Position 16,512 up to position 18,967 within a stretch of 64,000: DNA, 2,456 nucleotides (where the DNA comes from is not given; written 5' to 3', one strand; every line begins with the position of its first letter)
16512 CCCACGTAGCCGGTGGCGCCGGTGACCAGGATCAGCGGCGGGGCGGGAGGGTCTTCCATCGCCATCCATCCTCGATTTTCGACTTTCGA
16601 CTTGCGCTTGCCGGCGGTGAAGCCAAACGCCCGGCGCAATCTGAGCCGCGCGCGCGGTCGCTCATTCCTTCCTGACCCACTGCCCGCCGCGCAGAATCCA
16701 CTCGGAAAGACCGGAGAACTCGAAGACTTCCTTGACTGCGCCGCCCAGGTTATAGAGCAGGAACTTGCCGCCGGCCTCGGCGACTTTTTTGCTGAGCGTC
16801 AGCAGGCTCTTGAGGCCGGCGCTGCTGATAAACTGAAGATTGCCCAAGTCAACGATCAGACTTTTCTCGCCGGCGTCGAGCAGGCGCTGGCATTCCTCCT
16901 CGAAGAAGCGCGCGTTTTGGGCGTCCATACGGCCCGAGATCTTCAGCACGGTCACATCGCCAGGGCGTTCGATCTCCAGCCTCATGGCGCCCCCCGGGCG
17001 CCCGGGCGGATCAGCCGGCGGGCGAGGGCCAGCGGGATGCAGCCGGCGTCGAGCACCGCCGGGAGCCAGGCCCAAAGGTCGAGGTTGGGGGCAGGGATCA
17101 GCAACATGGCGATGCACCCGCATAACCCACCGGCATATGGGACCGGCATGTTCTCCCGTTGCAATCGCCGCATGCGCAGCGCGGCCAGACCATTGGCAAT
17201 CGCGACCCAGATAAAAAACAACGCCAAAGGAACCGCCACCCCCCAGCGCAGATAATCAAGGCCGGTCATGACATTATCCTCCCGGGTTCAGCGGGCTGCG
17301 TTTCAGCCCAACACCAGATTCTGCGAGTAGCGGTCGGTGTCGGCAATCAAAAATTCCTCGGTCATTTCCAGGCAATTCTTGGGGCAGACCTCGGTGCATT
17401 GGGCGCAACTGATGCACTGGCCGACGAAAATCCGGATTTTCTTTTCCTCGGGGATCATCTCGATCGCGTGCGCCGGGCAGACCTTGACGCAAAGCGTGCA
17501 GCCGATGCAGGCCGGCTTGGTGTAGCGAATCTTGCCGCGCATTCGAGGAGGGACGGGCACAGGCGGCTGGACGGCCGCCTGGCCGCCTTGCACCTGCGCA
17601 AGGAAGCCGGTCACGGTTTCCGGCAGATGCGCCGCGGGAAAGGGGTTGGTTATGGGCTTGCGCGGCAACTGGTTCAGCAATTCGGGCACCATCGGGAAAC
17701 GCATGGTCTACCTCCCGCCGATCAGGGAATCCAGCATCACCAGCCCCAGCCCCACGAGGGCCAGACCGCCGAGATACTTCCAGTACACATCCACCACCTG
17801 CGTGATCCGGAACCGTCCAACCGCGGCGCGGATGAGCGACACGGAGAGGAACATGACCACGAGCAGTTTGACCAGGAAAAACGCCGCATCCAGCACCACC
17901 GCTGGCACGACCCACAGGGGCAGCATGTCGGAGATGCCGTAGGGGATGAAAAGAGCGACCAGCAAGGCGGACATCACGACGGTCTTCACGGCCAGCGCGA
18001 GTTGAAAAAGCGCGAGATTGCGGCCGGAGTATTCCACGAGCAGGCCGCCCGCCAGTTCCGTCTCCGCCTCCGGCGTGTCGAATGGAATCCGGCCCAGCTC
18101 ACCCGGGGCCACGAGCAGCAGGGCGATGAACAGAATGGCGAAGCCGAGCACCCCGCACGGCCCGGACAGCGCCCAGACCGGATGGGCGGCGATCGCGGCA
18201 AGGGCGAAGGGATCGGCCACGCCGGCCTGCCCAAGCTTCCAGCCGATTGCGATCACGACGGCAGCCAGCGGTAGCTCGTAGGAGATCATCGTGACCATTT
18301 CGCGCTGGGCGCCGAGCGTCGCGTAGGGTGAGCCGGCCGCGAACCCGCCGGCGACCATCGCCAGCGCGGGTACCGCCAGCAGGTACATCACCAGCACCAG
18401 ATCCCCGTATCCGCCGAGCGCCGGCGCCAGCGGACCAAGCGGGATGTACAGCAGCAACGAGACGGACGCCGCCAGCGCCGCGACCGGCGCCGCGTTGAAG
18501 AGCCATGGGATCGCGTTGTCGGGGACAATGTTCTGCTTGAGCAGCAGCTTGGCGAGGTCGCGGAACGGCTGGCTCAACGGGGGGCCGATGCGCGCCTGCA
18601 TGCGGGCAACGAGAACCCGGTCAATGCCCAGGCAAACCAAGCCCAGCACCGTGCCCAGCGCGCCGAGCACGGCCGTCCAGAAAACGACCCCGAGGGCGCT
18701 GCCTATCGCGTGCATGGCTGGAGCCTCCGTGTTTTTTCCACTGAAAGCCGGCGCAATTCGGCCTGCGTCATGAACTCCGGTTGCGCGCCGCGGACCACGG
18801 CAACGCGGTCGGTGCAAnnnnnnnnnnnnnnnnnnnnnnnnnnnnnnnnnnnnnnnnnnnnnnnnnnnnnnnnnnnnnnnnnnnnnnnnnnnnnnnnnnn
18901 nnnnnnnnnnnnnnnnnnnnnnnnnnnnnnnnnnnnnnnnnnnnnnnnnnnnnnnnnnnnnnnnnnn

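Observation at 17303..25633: Complete 14-subunit Mbh-type membrane-bound [NiFe]-hydrogenase / Mrp antiporter operon, colinear with archaeal mbhA-N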

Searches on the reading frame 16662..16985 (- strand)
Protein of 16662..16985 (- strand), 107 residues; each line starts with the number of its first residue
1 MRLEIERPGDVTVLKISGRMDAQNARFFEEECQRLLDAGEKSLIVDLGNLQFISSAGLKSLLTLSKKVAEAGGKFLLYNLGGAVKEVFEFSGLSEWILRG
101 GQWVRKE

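Call 42: search_protein_families(library=pfam, proteins=[window:16662-16985:-], max_evalue=0.01)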
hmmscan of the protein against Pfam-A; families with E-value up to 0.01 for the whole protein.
window:16662-16985:- (107 aa): 2 families
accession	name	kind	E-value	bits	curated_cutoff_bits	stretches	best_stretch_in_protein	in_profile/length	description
PF01740.26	STAS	-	3.5e-20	72.2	22.6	1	3-97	2-97/106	STAS domain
PF13466.11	STAS_2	-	5.1e-13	49.4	29.2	1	14-93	1-79/80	STAS domain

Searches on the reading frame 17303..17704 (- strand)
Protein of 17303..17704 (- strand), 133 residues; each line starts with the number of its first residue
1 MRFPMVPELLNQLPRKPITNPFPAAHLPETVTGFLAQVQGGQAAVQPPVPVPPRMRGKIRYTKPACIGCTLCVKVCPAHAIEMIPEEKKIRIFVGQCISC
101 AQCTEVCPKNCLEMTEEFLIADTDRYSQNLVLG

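Call 4: search_protein_families(library=pfam, proteins=[window:17303-17704:-], max_evalue=0.01)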
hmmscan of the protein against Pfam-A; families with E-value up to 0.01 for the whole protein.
window:17303-17704:- (133 aa): 16 families
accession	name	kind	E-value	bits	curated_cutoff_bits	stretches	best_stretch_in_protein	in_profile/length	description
PF14697.11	Fer4_21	-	1.7e-12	47.7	35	2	65-114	7-59/59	4Fe-4S dicluster domain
PF12838.12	Fer4_7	-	1.4e-11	45.1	27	2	66-111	2-52/52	4Fe-4S dicluster domain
PF13237.11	Fer4_10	-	1.1e-10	41.8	25.5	1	59-108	2-53/53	4Fe-4S dicluster domain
PF13187.11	Fer4_9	-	1e-09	38.7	27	1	65-111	1-51/52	4Fe-4S dicluster domain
PF00037.32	Fer4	-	4.2e-09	36.3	21.1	2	65-82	7-24/24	4Fe-4S binding domain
PF13484.11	Fer4_16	-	1.2e-08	36.1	30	2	66-84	2-20/66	4Fe-4S double cluster binding domain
PF12837.12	Fer4_6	-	1.5e-08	34.6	25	1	59-81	2-24/24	4Fe-4S binding domain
PF12797.12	Fer4_2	-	1.3e-07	31.5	24.5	2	64-78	8-22/22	4Fe-4S binding domain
PF13370.11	Fer4_13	-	7.2e-05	23.8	24.5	0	96-116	5-24/58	4Fe-4S single cluster domain of Ferredoxin I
PF25160.1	LdpA_Fe-S-bd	-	9.4e-05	22.6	27.6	1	72-114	9-45/49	LdpA Fe-S cluster-binding domain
PF13534.11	Fer4_17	-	0.00034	21.5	22.2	0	65-82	1-18/61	4Fe-4S dicluster domain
PF13183.11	Fer4_8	-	0.00061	20.7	27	0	65-110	4-67/68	4Fe-4S dicluster domain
PF12798.12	Fer4_3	-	0.00083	20.5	27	0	66-80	1-15/15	4Fe-4S binding domain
PF17179.9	Fer4_22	-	0.00091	20.5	27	0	96-118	1-24/95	4Fe-4S dicluster domain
PF12800.12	Fer4_4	-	0.00091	19.8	24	0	65-78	3-16/17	4Fe-4S binding domain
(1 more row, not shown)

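Call 6: search_protein_families(library=ncbifam, proteins=[window:17303-17704:-], max_evalue=0.001)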
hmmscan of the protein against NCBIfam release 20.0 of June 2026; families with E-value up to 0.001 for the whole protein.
window:17303-17704:- (133 aa): 73 families (the best 25 are shown)
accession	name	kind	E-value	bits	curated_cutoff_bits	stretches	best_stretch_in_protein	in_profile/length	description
NF006221.0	PRK08348.1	subfamily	2.1e-43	147.3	124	1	2-131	3-111/136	NADH-plastoquinone oxidoreductase subunit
TIGR01971.1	NuoI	subfamily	5e-18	64.9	113.05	1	48-126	22-112/121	NADH-quinone oxidoreductase, chain I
NF009053.0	PRK12387.1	subfamily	1.6e-16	60.6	204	1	47-122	21-100/180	formate hydrogenlyase complex iron-sulfur subunit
NF004541.0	PRK05888.2-2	equivalog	1.8e-16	60.4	217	1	52-116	49-115/168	NADH-quinone oxidoreductase subunit NuoI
NF004537.0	PRK05888.1-3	equivalog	1.2e-15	57.6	163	1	49-128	48-146/204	NADH-quinone oxidoreductase subunit NuoI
NF006076.0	PRK08222.1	equivalog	3.8e-15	56.2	270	1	41-124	12-102/181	hydrogenase 4 subunit H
TIGR00403.1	ndhI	equivalog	2e-13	50.3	302.35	1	54-129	52-136/183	NAD(P)H-quinone oxidoreductase subunit I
NF004545.0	PRK05888.3-1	equivalog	1.4e-11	44.3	229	1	51-123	53-134/154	NADH-quinone oxidoreductase subunit NuoI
NF038196.1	ferrodoxin_EFR1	subfamily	4.2e-11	43.3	75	1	61-117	182-234/242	EFR1 family ferrodoxin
NF004543.0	PRK05888.2-5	equivalog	9.2e-11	41.6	243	1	53-123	48-126/217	NADH-quinone oxidoreductase subunit NuoI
TIGR01944.1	rnfB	subfamily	1e-10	41.5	68.7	1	64-117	113-165/190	RnfABCDGE type electron transport complex subunit B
NF004540.0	PRK05888.2-1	equivalog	6.1e-10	38.8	215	1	46-125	26-116/139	NADH-quinone oxidoreductase subunit NuoI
NF043039.1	HgcAB_like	equivalog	1.2e-09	38.3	285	2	54-112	290-349/350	HgcAB-like fusion protein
TIGR02179.1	PorD_KorD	subfamily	1.4e-09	37.9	60.05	2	63-117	24-77/78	2-oxoacid:acceptor oxidoreductase, delta subunit, pyruvate/2-ketoisovalerate family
TIGR02700.1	flavo_MJ0208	hypoth_equivalog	2.1e-09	37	251.35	1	62-117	146-199/234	dihydromethanopterin reductase (acceptor)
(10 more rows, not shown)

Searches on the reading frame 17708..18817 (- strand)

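Call 4: search_protein_families(library=pfam, proteins=[window:17708-18817:-], max_evalue=0.01)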
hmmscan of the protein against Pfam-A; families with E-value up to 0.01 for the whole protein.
window:17708-18817:- (369 aa): 1 family
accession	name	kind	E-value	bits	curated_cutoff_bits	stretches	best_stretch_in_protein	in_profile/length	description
PF00146.26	NADHdh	-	1.4e-67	228.6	27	1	55-359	10-296/298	NADH dehydrogenase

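Call 6: search_protein_families(library=ncbifam, proteins=[window:17708-18817:-], max_evalue=0.001)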
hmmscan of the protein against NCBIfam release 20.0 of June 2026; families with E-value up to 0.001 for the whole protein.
window:17708-18817:- (369 aa): 7 families
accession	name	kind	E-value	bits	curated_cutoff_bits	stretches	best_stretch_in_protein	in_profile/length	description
NF004741.0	PRK06076.1-2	equivalog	1.2e-42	146.4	305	1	46-360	22-329/337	NADH-quinone oxidoreductase subunit NuoH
NF040610.1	F420_dehyd_FpoH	exception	4.1e-37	128.3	475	1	47-361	16-333/339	F420H2 dehydrogenase subunit FpoH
NF004743.0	PRK06076.1-4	equivalog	2.4e-33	115.6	494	1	56-357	28-335/433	NADH-quinone oxidoreductase subunit NuoH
NF004745.0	PRK06076.1-6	equivalog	1.5e-32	113.2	450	1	62-356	33-325/341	NADH-quinone oxidoreductase subunit NuoH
NF004740.0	PRK06076.1-1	equivalog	1.1e-29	104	399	1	64-357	34-313/325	NADH-quinone oxidoreductase subunit NuoH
NF004744.0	PRK06076.1-5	equivalog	3.4e-27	95.6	542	1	55-359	40-358/372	NADH-quinone oxidoreductase subunit NuoH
NF004742.0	PRK06076.1-3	equivalog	1.9e-26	93.1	531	1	44-356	20-340/356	NADH-quinone oxidoreductase subunit NuoH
